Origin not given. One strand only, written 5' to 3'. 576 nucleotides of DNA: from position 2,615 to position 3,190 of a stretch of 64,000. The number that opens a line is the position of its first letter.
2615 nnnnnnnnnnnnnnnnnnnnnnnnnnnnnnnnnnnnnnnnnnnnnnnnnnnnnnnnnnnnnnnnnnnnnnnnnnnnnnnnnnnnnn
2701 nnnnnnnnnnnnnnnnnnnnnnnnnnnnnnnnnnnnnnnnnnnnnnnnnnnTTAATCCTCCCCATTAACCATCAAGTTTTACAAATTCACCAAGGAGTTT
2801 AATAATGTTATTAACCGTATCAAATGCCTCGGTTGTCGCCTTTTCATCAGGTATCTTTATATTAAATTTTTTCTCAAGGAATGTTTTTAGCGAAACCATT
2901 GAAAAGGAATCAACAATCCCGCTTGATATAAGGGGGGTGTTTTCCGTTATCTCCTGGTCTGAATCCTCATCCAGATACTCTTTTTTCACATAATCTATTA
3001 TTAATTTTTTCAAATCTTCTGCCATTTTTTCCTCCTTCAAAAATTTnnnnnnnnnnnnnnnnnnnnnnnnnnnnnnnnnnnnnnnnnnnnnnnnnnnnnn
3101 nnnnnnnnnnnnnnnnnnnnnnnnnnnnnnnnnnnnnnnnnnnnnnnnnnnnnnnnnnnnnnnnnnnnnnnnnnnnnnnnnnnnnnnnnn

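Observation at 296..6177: tdh and kbl orthologs split by a dedicated AcpS, acyl-AMP ligase and acyl carrier protein, with a DAO-family flavoenzyme at the operon end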

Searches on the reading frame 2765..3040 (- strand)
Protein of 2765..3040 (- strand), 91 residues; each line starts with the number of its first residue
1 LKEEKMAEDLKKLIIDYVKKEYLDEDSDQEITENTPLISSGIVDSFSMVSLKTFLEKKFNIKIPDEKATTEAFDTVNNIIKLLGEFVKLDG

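Call 3: search_protein_families(library=pfam, proteins=[window:2765-3040:-])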
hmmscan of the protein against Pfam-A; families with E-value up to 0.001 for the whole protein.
window:2765-3040:- (91 aa): 2 families
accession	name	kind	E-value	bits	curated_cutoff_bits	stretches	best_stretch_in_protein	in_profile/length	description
PF00550.31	PP-binding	-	3.6e-05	24.4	20.8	1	27-82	14-66/67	Phosphopantetheine attachment site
PF23297.2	ACP_SdgA_C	-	0.00085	19.8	27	1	2-63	3-61/95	Highly reducing polyketide synthase sdgA, C-terminal ACP domain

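Call 4: search_protein_families(library=ncbifam, proteins=[window:2765-3040:-])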
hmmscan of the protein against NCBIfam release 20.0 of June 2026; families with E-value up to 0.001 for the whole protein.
window:2765-3040:- (91 aa): 15 families
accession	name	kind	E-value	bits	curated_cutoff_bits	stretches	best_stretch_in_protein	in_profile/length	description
NF052616.1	ACP_for_OlsHI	equivalog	4e-16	59.1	130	1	8-84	2-78/83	ornithine lipid biosynthesis acyl carrier protein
NF058660.1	cispen_ACP_AmcB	equivalog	6.8e-09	35.8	80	1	22-84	14-76/80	cispentacin biosynthesis acyl carrier protein AmcB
NF003464.0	PRK05087.1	equivalog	5.8e-08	32.7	68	1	10-85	3-76/78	D-alanine--poly(phosphoribitol) ligase subunit DltC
NF002148.0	PRK00982.1-2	subfamily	4.8e-07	29.5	71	1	4-83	3-74/79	acyl carrier protein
TIGR00517.1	acyl_carrier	equivalog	6.3e-07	29.2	70.45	1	18-83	11-73/77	acyl carrier protein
NF002147.0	PRK00982.1-1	equivalog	1.8e-06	27.7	84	1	29-82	25-76/83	acyl carrier protein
NF005480.0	PRK07081.1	equivalog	3.1e-06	27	72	1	27-83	18-73/83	acyl carrier protein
NF002151.0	PRK00982.1-5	equivalog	4.9e-06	26.6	92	1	6-84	4-74/78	acyl carrier protein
NF040636.1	AcpM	exception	5.6e-06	26.3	146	1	29-80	23-72/93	meromycolate extension acyl carrier protein AcpM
NF009104.0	PRK12449.1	equivalog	1.9e-05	24.5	70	1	14-83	10-75/80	acyl carrier protein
TIGR01688.1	dltC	equivalog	2.1e-05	24.5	52.35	1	33-83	19-71/73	D-alanine--poly(phosphoribitol) ligase subunit 2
NF005798.0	PRK07639.1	equivalog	2.2e-05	24.8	100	1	22-89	17-84/91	petrobactin biosynthesis protein AsbD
NF002149.0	PRK00982.1-3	equivalog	3.9e-05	23.5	106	1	22-80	15-70/78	acyl carrier protein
TIGR04069.1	ocin_ACP_rel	hypoth_equivalog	7.5e-05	23.1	70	1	48-82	42-76/77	peptide maturation system acyl carrier-related protein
NF002150.0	PRK00982.1-4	subfamily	0.00026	21.2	66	1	3-82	3-74/80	acyl carrier protein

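Call 11: find_homologous_proteins(query=window:2765-3040:-)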
Query window:2765-3040:- (91 aa): 5832 proteins with E <= 0.001 among 5834 candidates; the best 120 are listed.
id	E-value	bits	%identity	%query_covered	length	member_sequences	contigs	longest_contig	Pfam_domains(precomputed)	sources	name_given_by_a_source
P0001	3.2e-46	172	100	95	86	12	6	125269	-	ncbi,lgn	ncbi:MAG: acyl carrier protein [candidate division WOR-3 bacterium]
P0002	1.2e-42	160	94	93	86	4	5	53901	PF00550.32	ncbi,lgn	ncbi:MAG: acyl carrier protein [candidate division WOR-3 bacterium]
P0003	1.4e-42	160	96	91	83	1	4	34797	-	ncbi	ncbi:MAG: acyl carrier protein [bacterium]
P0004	1.4e-42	160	94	93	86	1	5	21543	-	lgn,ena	-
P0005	2.0e-42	160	95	91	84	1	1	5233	PF00550.32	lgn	-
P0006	5.1e-42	159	95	91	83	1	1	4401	-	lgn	-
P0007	5.8e-41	155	92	93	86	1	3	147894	-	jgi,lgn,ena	-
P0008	2.8e-40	153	91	93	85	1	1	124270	-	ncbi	-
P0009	1.4e-39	151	91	89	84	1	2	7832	-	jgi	jgi:acyl carrier protein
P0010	1.8e-38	147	87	91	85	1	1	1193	-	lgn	-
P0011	3.0e-38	146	85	97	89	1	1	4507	-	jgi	jgi:acyl carrier protein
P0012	4.2e-38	146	88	91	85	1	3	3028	-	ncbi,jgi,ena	-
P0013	5.1e-38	146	89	89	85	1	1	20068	-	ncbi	-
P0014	5.1e-38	146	87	91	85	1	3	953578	-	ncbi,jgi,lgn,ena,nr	ncbi:MAG: acyl carrier protein [bacterium]|jgi:acyl carrier protein|nr:acyl carrier protein [bacteri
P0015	8.4e-38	145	87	91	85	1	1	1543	-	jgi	jgi:acyl carrier protein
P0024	7.2e-37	142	84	91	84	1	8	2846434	-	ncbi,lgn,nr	ncbi:MAG: acyl carrier protein [candidate division WOR-3 bacterium]|nr:MAG: acyl carrier protein [ca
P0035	2.3e-36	140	84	89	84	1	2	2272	PF00550.32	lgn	-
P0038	3.5e-36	140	84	89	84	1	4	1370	PF00550.32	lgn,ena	-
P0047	6.8e-36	139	85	89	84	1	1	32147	-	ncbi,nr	ncbi:MAG: acyl carrier protein [Candidatus Eisenbacteria bacterium]|nr:acyl carrier protein [Candida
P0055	8.8e-36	139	83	89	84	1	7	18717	PF00550.32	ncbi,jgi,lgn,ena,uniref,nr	ncbi:hypothetical protein AMJ74_04360 [candidate division WOR_3 bacterium SM1_77]|jgi:acyl carrier p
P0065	1.2e-35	138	84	91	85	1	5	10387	PF00550.32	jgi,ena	jgi:acyl carrier protein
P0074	1.7e-35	138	81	89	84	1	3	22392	PF00550.32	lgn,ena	-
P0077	2.0e-35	138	82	91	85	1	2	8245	PF00550.32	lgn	-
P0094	3.3e-35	137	80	89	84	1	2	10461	PF00550.32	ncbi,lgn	ncbi:MAG: phosphopantetheine-binding protein [bacterium]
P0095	3.3e-35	137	84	89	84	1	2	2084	PF00550.32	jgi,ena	jgi:acyl carrier protein/D-alanine--poly(phosphoribitol) ligase subunit 2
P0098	3.5e-35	137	81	89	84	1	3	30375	PF00550.32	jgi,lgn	jgi:acyl carrier protein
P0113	4.7e-35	136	83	89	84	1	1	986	PF00550.32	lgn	-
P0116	5.3e-35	136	84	89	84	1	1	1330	PF00550.32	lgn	-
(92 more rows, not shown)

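Call 12: find_encoding_contigs(protein=P0024, flank=8000, max_places=3)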
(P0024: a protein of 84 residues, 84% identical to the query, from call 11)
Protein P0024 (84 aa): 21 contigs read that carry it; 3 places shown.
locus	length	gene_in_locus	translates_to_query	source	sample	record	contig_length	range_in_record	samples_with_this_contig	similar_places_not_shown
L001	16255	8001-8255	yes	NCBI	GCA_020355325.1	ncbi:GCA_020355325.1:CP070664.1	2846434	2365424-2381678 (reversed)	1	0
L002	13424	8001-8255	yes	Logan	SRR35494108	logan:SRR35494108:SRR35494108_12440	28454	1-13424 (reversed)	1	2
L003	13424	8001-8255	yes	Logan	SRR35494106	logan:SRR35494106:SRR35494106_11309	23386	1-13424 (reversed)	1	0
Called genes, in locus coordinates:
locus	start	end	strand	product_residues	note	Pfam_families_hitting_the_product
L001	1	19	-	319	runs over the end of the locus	PF02618:YceG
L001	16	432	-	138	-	PF03652:RuvX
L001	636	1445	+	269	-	PF01040:UbiA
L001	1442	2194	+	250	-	PF02673:BacA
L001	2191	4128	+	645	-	PF00930:DPPIV_N (faint), PF26550:Tricorn_2nd (faint), PF26549:Tricorn_N (weak), PF20434:BD-FAE (weak), PF00326:Peptidase_S9, PF01738:DLH, PF02129:Peptidase_S15 (weak)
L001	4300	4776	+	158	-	PF00258:Flavodoxin_1, PF03358:FMN_red, PF12641:Flavodoxin_3 (weak), PF12724:Flavodoxin_5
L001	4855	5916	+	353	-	PF08240:ADH_N, PF16912:Glu_dehyd_C, PF00107:ADH_zinc_N, PF13602:ADH_zinc_N_2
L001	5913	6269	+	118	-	PF01648:ACPS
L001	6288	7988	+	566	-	PF00501:AMP-binding, PF13193:AMP-binding_C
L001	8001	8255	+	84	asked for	-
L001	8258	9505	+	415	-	PF00155:Aminotran_1_2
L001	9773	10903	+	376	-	PF01134:GIDA (faint), PF01266:DAO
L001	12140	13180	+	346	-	PF11104:PilM_2, PF14450:FtsA (faint)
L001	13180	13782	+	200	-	PF05137:PilN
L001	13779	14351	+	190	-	PF04350:PilO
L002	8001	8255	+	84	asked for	-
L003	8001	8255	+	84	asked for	-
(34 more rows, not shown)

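Call 13: find_encoding_contigs(protein=P0047, flank=8000, max_places=2)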
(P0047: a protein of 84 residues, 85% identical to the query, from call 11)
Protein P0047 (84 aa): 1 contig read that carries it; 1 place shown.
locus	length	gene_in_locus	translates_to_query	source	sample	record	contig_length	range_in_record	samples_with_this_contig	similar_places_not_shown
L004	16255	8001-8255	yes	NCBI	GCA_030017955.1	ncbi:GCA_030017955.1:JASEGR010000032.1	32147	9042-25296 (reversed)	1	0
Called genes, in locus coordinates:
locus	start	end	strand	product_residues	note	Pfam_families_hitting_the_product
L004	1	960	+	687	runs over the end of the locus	PF17191:RecG_wedge, PF01336:tRNA_anti-codon (weak), PF00270:DEAD, PF04851:ResIII, PF00271:Helicase_C, PF22590:Cas3-like_C_2 (faint), PF19833:RecG_dom3_C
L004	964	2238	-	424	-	PF05977:MFS_3, PF07690:MFS_1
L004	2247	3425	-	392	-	PF13439:Glyco_transf_4, PF13579:Glyco_trans_4_4, PF00534:Glycos_transf_1, PF13692:Glyco_trans_1_4, PF13524:Glyco_trans_1_2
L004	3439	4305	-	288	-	PF03279:Lip_A_acyltrans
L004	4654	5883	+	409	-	PF08240:ADH_N, PF16912:Glu_dehyd_C (weak), PF02826:2-Hacid_dh_C (faint), PF00107:ADH_zinc_N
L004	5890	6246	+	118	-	PF01648:ACPS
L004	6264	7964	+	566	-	PF00501:AMP-binding, PF13193:AMP-binding_C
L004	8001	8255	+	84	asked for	-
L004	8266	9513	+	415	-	PF00155:Aminotran_1_2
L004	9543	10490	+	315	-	PF12849:PBP_like_2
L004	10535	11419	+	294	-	PF00528:BPD_transp_1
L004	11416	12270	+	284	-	PF00528:BPD_transp_1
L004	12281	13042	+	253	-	PF13476:AAA_23 (weak), PF00005:ABC_tran, PF13175:AAA_15 (faint), PF13401:AAA_22 (faint), PF13304:AAA_21 (faint)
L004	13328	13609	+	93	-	PF02583:Trns_repr_metal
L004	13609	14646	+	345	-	-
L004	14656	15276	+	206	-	-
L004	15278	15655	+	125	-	-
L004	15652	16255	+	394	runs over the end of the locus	PF12704:MacB_PCD, PF02687:FtsX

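Call 14: find_encoding_contigs(protein=P0014, flank=8000, max_places=2)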
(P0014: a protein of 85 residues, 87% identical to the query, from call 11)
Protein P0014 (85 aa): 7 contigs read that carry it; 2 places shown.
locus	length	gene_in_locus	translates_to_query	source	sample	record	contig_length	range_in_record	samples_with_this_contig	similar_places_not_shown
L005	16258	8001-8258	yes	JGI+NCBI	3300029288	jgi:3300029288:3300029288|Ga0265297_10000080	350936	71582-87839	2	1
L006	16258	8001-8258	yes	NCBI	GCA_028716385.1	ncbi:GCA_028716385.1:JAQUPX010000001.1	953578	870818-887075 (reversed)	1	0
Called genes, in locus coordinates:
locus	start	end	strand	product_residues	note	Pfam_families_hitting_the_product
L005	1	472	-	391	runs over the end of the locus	-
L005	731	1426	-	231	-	PF01844:HNH, PF14279:HNH_5 (weak)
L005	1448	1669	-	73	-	-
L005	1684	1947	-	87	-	-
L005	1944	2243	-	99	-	-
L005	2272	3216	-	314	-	PF01844:HNH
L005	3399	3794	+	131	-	-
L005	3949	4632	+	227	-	PF01648:ACPS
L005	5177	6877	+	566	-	PF00501:AMP-binding, PF13193:AMP-binding_C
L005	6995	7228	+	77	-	-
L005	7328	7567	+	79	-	PF13711:DUF4160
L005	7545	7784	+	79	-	PF10387:DUF2442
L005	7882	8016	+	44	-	-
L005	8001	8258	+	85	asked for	-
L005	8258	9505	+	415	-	PF00155:Aminotran_1_2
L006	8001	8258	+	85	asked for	-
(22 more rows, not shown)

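Call 17: find_related_loci(query=window:2765-3025:-, collection=genome_contigs, flank=7000)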
Query window:2765-3025:- (86 aa) in genome_contigs; peptide patterns used: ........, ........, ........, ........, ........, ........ (x = any residue, [..] = any of these).
600 stretches matched a pattern (row limit reached: there are more); 234 encode a relative of the query (tblastn E <= 1e-3); the best 80 are kept; 80 distinct loci.
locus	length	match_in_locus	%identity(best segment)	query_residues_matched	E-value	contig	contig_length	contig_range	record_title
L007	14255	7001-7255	100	1-85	9e-51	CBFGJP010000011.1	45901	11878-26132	MAG: candidate division WOR-3 bacterium isolate QZM1.Bin.155.optimized.1 genome assembly, contig: NODE_11_length_45901_c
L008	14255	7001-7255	100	1-85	9e-51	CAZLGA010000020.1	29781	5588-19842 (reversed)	MAG TPA_asm: uncultured bacterium isolate binchicken_co40_5 genome assembly, contig: NODE_1051_length_29781_cov_15.93446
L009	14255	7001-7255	99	1-85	2e-50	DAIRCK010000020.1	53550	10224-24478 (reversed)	MAG TPA_asm: bacterium isolate CTOTU1359 NODE_64_length_53550_cov_7.830152, whole genome shotgun sequence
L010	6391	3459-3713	96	1-85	4e-49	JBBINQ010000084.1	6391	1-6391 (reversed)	MAG: candidate division WOR-3 bacterium isolate SLS170214_bin_26 NODE_11359_length_6391_cov_16.057449, whole genome shot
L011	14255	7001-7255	95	1-85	9e-49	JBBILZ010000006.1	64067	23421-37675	MAG: candidate division WOR-3 bacterium isolate SIF170217_bin_220 NODE_320_length_64067_cov_3.16156, whole genome shotgu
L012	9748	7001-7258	93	1-86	4e-48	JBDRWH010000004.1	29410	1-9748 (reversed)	MAG: candidate division WOR-3 bacterium isolate JZ-4_201808_bins_67 JZ-4_201808_bins_67_scaffold_4, whole genome shotgun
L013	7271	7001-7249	87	1-83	5e-43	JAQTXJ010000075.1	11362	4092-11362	MAG: bacterium isolate STC_131 NODE_13401_length_11362_cov_3.730040_Sandtown_C, whole genome shotgun sequence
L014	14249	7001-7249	87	1-83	5e-43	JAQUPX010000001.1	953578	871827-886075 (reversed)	MAG: bacterium isolate STD1_36 NODE_4_length_953578_cov_10.150980_Sandtown_D1, whole genome shotgun sequence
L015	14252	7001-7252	83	1-84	3e-42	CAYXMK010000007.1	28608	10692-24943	MAG TPA_asm: uncultured Ignavibacteriaceae bacterium isolate binchicken_co274_38 genome assembly, contig: NODE_4219_leng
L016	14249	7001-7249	83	1-83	6e-42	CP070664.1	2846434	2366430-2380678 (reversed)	MAG: candidate division WOR-3 bacterium isolate bin77 chromosome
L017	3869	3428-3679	82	1-84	4e-40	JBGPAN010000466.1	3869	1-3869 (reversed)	MAG: Bacteroidota bacterium isolate OBJ_0618_130150_128 k141_6425663_length_3869_cov_9.0000, whole genome shotgun sequen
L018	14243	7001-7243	83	1-81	4e-40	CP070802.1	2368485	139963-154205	MAG: candidate division WOR-3 bacterium isolate bin1351 chromosome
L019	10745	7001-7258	78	1-86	2e-39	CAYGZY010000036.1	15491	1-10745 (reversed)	MAG TPA_asm: uncultured Chlorobiaceae bacterium isolate ERP119294_co2_531 genome assembly, contig: k141_2107084, whole g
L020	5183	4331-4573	83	1-81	3e-39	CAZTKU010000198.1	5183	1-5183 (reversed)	MAG TPA_asm: uncultured Ignavibacteriaceae bacterium isolate binchicken_co119_451 genome assembly, contig: NODE_25672_le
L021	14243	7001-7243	84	1-81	3e-39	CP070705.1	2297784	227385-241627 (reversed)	MAG: candidate division WOR-3 bacterium isolate bin53 chromosome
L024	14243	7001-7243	83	1-81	1e-38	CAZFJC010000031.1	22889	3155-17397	MAG TPA_asm: uncultured bacterium isolate binchicken_co7_184 genome assembly, contig: NODE_3309_length_22889_cov_11.5037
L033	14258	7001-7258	74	1-86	3e-37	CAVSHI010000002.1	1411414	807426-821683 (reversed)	MAG: Ignavibacteriota bacterium isolate MFD01476.bin.1.124 genome assembly, contig: contig_213, whole genome shotgun seq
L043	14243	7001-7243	75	1-81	3e-36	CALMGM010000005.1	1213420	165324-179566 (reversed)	MAG TPA_asm: uncultured bacterium isolate SRR6284162_bin.43_CONCOCT_v1.1_MAG genome assembly, contig: ERZ795126.2, whole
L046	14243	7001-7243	75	1-81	8e-36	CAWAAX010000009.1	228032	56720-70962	MAG: uncultured bacterium isolate MFD01299.bin.1.238 genome assembly, contig: contig_36723, whole genome shotgun sequenc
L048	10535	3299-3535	77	6-84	2e-35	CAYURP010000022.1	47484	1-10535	MAG TPA_asm: uncultured Ignavibacteria bacterium isolate binchicken_co89_584 genome assembly, contig: NODE_935_length_47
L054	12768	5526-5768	77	1-81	2e-33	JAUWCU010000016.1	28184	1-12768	MAG: Candidatus Stahlbacteria bacterium isolate CSMAG_2146 CSMAG_2146_k141_1202626_length_28184_cov_14.7079, whole genom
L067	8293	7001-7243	70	1-81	1e-31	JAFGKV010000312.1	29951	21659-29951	MAG: Candidatus Fermentibacteria bacterium isolate Zod_Metabat.355 k87_12708932, whole genome shotgun sequence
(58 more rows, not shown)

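Call 21: search_protein_families(library=ncbifam, proteins=[L033:3524-4753:+, L033:8585-9796:+, L033:7265-8512:+, L033:9910-11001:+, L033:2134-3501:+, L033:872-2137:+], max_evalue=1e-20)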
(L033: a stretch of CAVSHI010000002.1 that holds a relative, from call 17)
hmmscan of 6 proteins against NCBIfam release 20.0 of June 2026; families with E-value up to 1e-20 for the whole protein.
L033:3524-4753:+ (409 aa): 6 families
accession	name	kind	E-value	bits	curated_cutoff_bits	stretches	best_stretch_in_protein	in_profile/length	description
NF003808.0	PRK05396.1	equivalog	1e-81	274.5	380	1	134-407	86-338/341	L-threonine 3-dehydrogenase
TIGR00692.1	tdh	equivalog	1.9e-73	247.4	458.35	1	134-407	84-338/340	L-threonine 3-dehydrogenase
NF041097.1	keto_inos_dh_IolM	equivalog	3.1e-38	131.4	450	1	134-404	118-384/389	scyllo-inosose 3-dehydrogenase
NF007375.0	PRK09880.1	equivalog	1.1e-24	86.9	469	0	140-331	92-270/344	L-idonate 5-dehydrogenase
NF007489.0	PRK10083.1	equivalog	1.7e-24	86.4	376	0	138-283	86-221/339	Zn-dependent oxidoreductase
TIGR03366.1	HpnZ_proposed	hypoth_equivalog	2.3e-24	86.2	328.1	1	137-351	71-278/315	putative phosphonate catabolism associated alcohol dehydrogenase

L033:8585-9796:+ (403 aa): 11 families
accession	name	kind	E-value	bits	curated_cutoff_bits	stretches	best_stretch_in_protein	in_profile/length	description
NF005394.0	PRK06939.1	equivalog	4.5e-184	611.8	460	1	6-402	4-397/397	glycine C-acetyltransferase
TIGR01822.1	2am3keto_CoA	equivalog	7.7e-184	611.1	493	1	9-402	3-393/393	glycine C-acetyltransferase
TIGR01825.1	gly_Cac_T_rel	subfamily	8.6e-132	439.4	535.4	1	13-402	3-385/385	BioF/Kbl family PLP-dependent acyltransferase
TIGR00858.1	bioF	equivalog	6.1e-115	383.8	426.45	1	49-392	21-364/365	8-amino-7-oxononanoate synthase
NF047600.1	SerpalmtaseCFB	equivalog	4.3e-98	328.6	640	1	48-401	42-394/395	serine palmitoyltransferase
NF047599.1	SerpalmtaseBetaP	equivalog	2.6e-87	293.1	500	1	48-399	42-393/394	serine palmitoyltransferase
TIGR01821.1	5aminolev_synth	equivalog_domain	6.9e-87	291.9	338.55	1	11-400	7-398/402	5-aminolevulinate synthase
NF047603.1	SerpalmtaseAlphaP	equivalog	1.7e-67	227.8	670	1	49-402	45-399/399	serine palmitoyltransferase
NF005526.0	PRK07179.1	equivalog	4.9e-61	206.5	428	1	47-398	52-398/407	alpha-hydroxyketone-type quorum-sensing autoinducer synthase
NF005697.0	PRK07505.1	subfamily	1.9e-51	174.9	342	1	48-396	47-399/405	hypothetical protein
NF004608.1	PRK05937.1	equivalog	7.1e-35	120.5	399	1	50-387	3-337/366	8-amino-7-oxononanoate synthase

L033:7265-8512:+ (415 aa): 11 families
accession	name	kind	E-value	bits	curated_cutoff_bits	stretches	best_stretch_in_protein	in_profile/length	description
TIGR01822.1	2am3keto_CoA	equivalog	9e-184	610.9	493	1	9-401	3-392/393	glycine C-acetyltransferase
NF005394.0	PRK06939.1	equivalog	8e-182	604.3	460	1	5-401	3-396/397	glycine C-acetyltransferase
TIGR01825.1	gly_Cac_T_rel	subfamily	2.5e-125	418.1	535.4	1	13-402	3-385/385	BioF/Kbl family PLP-dependent acyltransferase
TIGR00858.1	bioF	equivalog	6.2e-110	367.4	426.45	1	49-392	21-364/365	8-amino-7-oxononanoate synthase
NF047600.1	SerpalmtaseCFB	equivalog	3.8e-100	335.3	640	1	14-398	14-391/395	serine palmitoyltransferase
TIGR01821.1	5aminolev_synth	equivalog_domain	2.2e-85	287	338.55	1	9-399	5-397/402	5-aminolevulinate synthase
NF047599.1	SerpalmtaseBetaP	equivalog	4.2e-83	279.2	500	1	49-398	43-392/394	serine palmitoyltransferase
NF047603.1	SerpalmtaseAlphaP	equivalog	3.1e-70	236.8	670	1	40-397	34-394/399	serine palmitoyltransferase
NF005526.0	PRK07179.1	equivalog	6.4e-63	212.7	428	1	46-399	51-399/407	alpha-hydroxyketone-type quorum-sensing autoinducer synthase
NF005697.0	PRK07505.1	subfamily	1.1e-53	182.4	342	1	46-398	45-401/405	hypothetical protein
NF004608.1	PRK05937.1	equivalog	2.5e-31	108.8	399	1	50-357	3-311/366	8-amino-7-oxononanoate synthase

L033:9910-11001:+ (363 aa): 3 families
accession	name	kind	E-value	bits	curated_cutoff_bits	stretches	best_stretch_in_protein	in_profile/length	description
NF008669.0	PRK11670.1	equivalog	3.6e-108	361.8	348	1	9-346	16-354/369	iron-sulfur cluster carrier protein ApbC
NF041136.1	MrpORP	equivalog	3.1e-92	309.7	450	1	99-347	3-254/365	iron-sulfur cluster carrier protein MrpORP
TIGR01969.1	minD_arch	subfamily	7.7e-22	77.7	201.75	0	103-343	2-232/251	cell division ATPase MinD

L033:2134-3501:+ (455 aa): 9 families
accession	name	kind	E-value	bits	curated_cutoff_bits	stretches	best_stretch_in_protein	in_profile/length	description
NF011494.0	PRK14902.1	equivalog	3e-136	454.8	319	1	14-452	4-443/444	16S rRNA (cytosine(967)-C(5))-methyltransferase RsmB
NF011493.0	PRK14901.1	equivalog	2.7e-125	418.7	540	1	16-452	6-446/447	16S rRNA (cytosine(967)-C(5))-methyltransferase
TIGR00563.1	rsmB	equivalog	5.1e-116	388.4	269.05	1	16-451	1-435/437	16S rRNA (cytosine(967)-C(5))-methyltransferase RsmB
NF008149.0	PRK10901.1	equivalog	3.7e-96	322.7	375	1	15-452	11-433/434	16S rRNA (cytosine(967)-C(5))-methyltransferase RsmB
NF011495.0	PRK14903.1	equivalog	1.2e-73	248.4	503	1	14-413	4-389/431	16S rRNA (cytosine(967)-C(5))-methyltransferase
TIGR00446.1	nop2p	subfamily_domain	5.1e-60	202.9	210.45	1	194-451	1-264/264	NOL1/NOP2/sun family putative RNA methylase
NF041567.1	mtaseRsmF_Thermus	equivalog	1.8e-44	152.1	690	1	192-452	23-291/443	16S rRNA (cytosine(1407)-C(5))-methyltransferase RsmF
NF008898.0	PRK11933.1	equivalog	4.7e-39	134.2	588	1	177-452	24-311/480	16S rRNA (cytosine(1407)-C(5))-methyltransferase RsmF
NF040814.1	tRNA_cyt_mtase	equivalog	9.3e-37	126.7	550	1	170-419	12-261/305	tRNA (cytosine(49)-C(5))-methyltransferase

L033:872-2137:+ (421 aa): 2 families
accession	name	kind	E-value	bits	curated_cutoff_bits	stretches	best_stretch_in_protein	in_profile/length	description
TIGR03991.1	alt_bact_glmU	hypoth_equivalog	8.2e-133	443.5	225.3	1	1-407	1-394/394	UDP-N-acetylglucosamine diphosphorylase/glucosamine-1-phosphate N-acetyltransferase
TIGR03992.1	Arch_glmU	subfamily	2e-25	89.5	292.1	1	197-351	234-387/393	bifunctional sugar-1-phosphate nucleotidylyltransferase/acetyltransferase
